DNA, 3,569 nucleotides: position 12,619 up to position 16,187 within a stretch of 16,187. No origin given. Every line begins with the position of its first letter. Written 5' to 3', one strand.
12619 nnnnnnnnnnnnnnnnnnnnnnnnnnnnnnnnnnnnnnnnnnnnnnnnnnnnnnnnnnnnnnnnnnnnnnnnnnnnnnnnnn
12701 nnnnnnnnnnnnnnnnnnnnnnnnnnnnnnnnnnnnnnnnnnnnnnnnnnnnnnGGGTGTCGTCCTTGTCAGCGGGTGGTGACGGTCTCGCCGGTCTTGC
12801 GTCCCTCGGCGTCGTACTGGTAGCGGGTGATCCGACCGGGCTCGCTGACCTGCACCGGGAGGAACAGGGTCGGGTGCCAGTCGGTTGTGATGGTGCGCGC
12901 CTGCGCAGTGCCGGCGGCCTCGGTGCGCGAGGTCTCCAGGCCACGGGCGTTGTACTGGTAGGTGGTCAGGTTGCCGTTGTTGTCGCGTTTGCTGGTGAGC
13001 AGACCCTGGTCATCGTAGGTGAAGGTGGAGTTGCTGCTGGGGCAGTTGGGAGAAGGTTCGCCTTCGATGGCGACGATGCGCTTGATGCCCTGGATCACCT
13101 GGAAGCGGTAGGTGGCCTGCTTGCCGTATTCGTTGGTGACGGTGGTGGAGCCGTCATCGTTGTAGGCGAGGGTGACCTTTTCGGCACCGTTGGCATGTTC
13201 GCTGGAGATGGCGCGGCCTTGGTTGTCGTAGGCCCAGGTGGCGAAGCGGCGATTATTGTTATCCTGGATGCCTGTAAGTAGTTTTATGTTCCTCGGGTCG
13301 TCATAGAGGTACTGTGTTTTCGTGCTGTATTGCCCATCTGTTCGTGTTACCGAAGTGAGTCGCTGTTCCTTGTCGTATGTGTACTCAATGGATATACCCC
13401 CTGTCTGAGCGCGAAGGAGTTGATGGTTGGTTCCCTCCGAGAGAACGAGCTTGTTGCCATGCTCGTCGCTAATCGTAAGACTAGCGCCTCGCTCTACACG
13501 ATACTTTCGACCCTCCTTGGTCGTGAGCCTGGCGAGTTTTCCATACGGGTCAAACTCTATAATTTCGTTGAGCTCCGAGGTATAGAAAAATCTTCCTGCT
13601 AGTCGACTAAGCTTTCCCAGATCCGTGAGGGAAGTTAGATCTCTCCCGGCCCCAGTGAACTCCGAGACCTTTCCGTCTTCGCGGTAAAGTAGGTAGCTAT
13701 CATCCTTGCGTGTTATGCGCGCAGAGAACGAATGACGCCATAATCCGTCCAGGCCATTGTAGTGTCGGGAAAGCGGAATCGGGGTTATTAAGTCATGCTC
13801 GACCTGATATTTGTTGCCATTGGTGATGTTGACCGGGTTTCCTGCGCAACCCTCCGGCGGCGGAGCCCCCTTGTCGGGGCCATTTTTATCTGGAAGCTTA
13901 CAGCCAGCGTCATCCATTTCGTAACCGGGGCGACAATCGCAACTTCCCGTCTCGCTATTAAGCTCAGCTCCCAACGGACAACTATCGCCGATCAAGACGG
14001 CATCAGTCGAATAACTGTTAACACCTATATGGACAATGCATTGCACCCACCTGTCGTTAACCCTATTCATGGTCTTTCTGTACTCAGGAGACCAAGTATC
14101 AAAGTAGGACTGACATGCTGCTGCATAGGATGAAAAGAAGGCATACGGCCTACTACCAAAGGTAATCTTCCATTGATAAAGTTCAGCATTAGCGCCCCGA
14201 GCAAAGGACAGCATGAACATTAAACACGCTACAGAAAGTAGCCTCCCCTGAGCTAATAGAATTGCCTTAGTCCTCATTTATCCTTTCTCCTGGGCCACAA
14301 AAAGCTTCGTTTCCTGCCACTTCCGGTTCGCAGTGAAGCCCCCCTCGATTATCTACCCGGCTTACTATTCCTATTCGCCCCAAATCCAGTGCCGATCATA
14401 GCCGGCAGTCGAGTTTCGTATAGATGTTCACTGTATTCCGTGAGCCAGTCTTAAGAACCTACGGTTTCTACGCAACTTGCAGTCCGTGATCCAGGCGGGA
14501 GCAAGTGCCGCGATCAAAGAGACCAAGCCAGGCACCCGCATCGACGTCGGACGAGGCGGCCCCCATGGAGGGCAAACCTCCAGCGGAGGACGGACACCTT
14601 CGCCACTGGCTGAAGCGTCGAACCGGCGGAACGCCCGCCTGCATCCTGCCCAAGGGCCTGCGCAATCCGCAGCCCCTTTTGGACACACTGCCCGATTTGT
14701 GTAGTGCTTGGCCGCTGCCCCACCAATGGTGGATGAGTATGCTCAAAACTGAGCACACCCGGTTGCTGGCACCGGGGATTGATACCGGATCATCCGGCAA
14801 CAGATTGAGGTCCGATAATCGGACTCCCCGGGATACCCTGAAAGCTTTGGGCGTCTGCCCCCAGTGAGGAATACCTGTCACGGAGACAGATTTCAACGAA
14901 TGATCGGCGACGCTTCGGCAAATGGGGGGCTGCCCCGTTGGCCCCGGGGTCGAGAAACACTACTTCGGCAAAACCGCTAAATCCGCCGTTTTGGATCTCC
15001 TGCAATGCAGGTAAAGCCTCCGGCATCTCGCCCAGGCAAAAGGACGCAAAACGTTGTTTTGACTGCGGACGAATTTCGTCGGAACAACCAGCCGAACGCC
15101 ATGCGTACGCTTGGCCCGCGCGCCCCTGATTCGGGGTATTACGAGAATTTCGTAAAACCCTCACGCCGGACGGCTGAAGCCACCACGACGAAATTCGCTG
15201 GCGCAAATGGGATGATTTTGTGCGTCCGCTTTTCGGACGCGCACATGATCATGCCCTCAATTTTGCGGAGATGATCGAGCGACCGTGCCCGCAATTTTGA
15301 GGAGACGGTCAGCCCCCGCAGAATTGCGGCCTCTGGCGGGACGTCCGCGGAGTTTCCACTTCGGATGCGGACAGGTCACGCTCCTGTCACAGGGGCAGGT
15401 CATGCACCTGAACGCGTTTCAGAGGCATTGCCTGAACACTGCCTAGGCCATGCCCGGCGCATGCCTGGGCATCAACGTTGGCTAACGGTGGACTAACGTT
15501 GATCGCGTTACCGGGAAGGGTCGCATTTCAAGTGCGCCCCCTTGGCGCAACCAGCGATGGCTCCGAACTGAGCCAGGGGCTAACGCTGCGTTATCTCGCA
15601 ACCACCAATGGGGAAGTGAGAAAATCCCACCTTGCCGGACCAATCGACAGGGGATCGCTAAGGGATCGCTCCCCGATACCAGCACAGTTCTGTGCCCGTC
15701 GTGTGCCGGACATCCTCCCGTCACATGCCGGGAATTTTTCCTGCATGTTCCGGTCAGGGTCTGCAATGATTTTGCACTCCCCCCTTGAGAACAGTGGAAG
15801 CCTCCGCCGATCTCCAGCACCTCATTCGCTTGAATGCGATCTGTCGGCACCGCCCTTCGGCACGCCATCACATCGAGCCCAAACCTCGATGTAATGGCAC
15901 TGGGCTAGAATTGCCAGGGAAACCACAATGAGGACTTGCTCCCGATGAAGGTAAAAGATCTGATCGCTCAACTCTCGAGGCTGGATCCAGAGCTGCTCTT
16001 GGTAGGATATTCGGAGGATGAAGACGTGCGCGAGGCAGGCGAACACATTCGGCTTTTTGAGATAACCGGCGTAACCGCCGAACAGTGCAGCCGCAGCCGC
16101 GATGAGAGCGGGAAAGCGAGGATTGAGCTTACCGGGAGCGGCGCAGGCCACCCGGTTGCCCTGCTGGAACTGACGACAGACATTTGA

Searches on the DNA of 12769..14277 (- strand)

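Call 102: search_dna_similar(query=L073:11700-16300:+, collection=phages, mode=distant, max_rows=10)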
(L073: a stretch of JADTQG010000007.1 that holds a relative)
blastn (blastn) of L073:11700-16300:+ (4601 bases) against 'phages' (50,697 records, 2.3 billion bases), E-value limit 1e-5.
Records with a match: 2; places in all: 2; records where one place covers at least 80% of the query: 0.
Best place of each record, by identity: 60-80% 2.
By first word of the organism name: Bacteriophage 1; Pseudomonas 1.
By host as written in the record: - 1; Pseudomonas aeruginosa 1.
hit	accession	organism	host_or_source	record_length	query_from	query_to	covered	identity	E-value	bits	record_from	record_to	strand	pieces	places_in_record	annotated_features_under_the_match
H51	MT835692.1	Bacteriophage sp.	human fecal samples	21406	3340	4503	25%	64.5%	2e-43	186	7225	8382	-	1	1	record has no annotation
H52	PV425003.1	Pseudomonas phage vB_PaeM_GXNNB6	Pseudomonas aeruginosa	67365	3447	4037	13%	66.0%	5e-25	123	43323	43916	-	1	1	outer membrane low permeability porin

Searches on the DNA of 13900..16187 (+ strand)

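Call 103: search_dna_similar(query=window:13900-16187:+, collection=phages, mode=distant, max_rows=12)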
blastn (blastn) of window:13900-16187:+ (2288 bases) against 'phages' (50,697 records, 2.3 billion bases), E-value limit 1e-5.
Records with a match: 16; places in all: 16; records where one place covers at least 80% of the query: 0.
Best place of each record, by identity: 80-90% 13; 60-80% 3.
By first word of the organism name: Pseudomonas 16.
By host as written in the record: Pseudomonas aeruginosa 14; Pseudomonas aeruginosa 147 1; Pseudomonas aeruginosa PA14 1.
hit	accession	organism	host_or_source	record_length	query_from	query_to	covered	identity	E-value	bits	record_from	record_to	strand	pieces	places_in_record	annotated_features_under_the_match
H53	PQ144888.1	Pseudomonas phage NEU2023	Pseudomonas aeruginosa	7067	271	404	6%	72.6%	6e-8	67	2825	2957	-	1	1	hypothetical protein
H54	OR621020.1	Pseudomonas phage 42-1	Pseudomonas aeruginosa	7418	271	404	6%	72.4%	1e-9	73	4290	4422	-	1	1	CoaA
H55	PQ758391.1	Pseudomonas phage 5a-DAzarov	Pseudomonas aeruginosa 147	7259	282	404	5%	75.0%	4e-10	74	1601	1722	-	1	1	none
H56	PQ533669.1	Pseudomonas phage Pacha_bin_1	Pseudomonas aeruginosa PA14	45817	1752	1842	4%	83.5%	4e-16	94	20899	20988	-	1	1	none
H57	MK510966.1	Pseudomonas phage vB_Pae_CF53a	Pseudomonas aeruginosa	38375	1752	1842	4%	83.5%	4e-16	94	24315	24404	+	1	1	none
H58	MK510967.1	Pseudomonas phage vB_Pae_CF54a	Pseudomonas aeruginosa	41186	1752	1842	4%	83.5%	4e-16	94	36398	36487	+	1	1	none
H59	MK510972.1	Pseudomonas phage vB_Pae_CF121c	Pseudomonas aeruginosa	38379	1752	1842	4%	83.5%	4e-16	94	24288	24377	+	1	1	none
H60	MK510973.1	Pseudomonas phage vB_Pae_CF127a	Pseudomonas aeruginosa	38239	1752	1842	4%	83.5%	4e-16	94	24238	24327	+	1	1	none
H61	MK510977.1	Pseudomonas phage vB_Pae_CF183a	Pseudomonas aeruginosa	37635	1752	1842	4%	83.5%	4e-16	94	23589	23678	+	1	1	none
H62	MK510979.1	Pseudomonas phage vB_Pae_BR52a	Pseudomonas aeruginosa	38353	1752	1842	4%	83.5%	4e-16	94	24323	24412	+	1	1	none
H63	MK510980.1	Pseudomonas phage vB_Pae_BR123a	Pseudomonas aeruginosa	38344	1752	1842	4%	83.5%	4e-16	94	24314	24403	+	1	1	none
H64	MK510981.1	Pseudomonas phage vB_Pae_BR143a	Pseudomonas aeruginosa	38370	1752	1842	4%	83.5%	4e-16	94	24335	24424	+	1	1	none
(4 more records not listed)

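Call 104: get_annotated_region(hit=H56, flank=5000)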
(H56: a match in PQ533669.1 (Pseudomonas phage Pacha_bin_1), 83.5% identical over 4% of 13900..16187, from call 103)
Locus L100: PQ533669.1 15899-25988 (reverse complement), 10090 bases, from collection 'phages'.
description: Pseudomonas phage Pacha_bin_1, complete genome.
organism: Pseudomonas phage Pacha_bin_1 (NCBI taxid 3377944)
taxonomy: Viruses
host: Pseudomonas aeruginosa PA14; source: McMaster Wright Pseudomonas aeruginosa Clinical Isolate Collection; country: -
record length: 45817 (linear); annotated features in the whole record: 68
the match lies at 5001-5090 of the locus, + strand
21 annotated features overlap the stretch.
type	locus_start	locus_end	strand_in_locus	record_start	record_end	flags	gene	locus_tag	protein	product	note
CDS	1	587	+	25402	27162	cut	-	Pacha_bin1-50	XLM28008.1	hypothetical protein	-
CDS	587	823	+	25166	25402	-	-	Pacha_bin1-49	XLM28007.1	hypothetical protein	-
CDS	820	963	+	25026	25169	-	-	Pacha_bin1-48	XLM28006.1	hypothetical protein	-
CDS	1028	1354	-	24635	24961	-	-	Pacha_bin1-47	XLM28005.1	hypothetical protein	-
CDS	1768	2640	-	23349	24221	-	-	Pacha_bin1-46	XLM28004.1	hypothetical protein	-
CDS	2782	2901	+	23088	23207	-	-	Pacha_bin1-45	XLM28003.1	hypothetical protein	-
CDS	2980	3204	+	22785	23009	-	-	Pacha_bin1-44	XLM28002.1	hypothetical protein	-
CDS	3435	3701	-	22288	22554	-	-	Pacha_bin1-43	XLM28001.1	hypothetical protein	-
CDS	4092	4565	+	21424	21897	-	-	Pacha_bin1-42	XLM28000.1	hypothetical protein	-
CDS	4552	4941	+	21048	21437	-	-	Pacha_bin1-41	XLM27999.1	hypothetical protein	-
CDS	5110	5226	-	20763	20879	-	-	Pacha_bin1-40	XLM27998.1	hypothetical protein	-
CDS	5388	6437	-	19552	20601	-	-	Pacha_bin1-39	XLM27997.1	integrase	-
CDS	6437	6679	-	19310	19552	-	-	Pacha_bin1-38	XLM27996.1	hypothetical protein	-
CDS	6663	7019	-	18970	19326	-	-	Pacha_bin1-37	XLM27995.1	hypothetical protein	-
CDS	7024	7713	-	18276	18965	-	-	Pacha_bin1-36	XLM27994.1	hypothetical protein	-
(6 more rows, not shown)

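Call 105: get_annotated_region(hit=H58, flank=3500)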
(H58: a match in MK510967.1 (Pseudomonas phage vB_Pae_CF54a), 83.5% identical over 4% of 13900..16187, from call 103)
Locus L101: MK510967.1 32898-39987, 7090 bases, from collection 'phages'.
description: Pseudomonas phage vB_Pae_CF54a, partial genome.
organism: Pseudomonas phage vB_Pae_CF54a (NCBI taxid 2563575)
taxonomy: Viruses; Duplodnaviria; Heunggongvirae; Uroviricota; Caudoviricetes
host: Pseudomonas aeruginosa; source: lung of cystic fibrosis patients; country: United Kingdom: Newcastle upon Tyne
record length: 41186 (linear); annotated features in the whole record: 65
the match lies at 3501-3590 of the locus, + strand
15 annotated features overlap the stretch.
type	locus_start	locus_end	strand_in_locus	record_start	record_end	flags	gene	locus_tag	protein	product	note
CDS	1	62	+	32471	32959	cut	-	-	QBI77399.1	hypothetical protein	-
CDS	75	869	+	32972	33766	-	-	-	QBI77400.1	hypothetical protein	-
CDS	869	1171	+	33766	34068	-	-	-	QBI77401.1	hypothetical protein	FIG00958463: hypothetical protein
CDS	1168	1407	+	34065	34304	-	-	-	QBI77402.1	hypothetical protein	-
CDS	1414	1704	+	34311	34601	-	-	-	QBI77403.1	hypothetical protein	-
CDS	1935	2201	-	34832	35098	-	-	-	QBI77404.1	hypothetical protein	-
CDS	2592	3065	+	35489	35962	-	-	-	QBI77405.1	hypothetical protein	-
CDS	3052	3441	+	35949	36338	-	-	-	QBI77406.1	hypothetical protein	-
CDS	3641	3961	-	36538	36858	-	-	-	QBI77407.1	hypothetical protein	-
CDS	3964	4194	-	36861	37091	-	-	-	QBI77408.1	transcriptional regulator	Phage transcriptional regulator Mnt (ACLAME 243)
CDS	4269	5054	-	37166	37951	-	-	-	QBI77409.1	hypothetical protein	-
CDS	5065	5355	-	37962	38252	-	-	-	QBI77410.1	baseplate hub protein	-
CDS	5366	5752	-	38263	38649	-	-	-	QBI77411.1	hypothetical protein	-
CDS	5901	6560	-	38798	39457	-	-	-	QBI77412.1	SOS-response transcriptional repressor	COG1974: SOS-response transcriptional repressors (RecA-mediated autopeptidases)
CDS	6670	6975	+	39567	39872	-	-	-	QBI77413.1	repressor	-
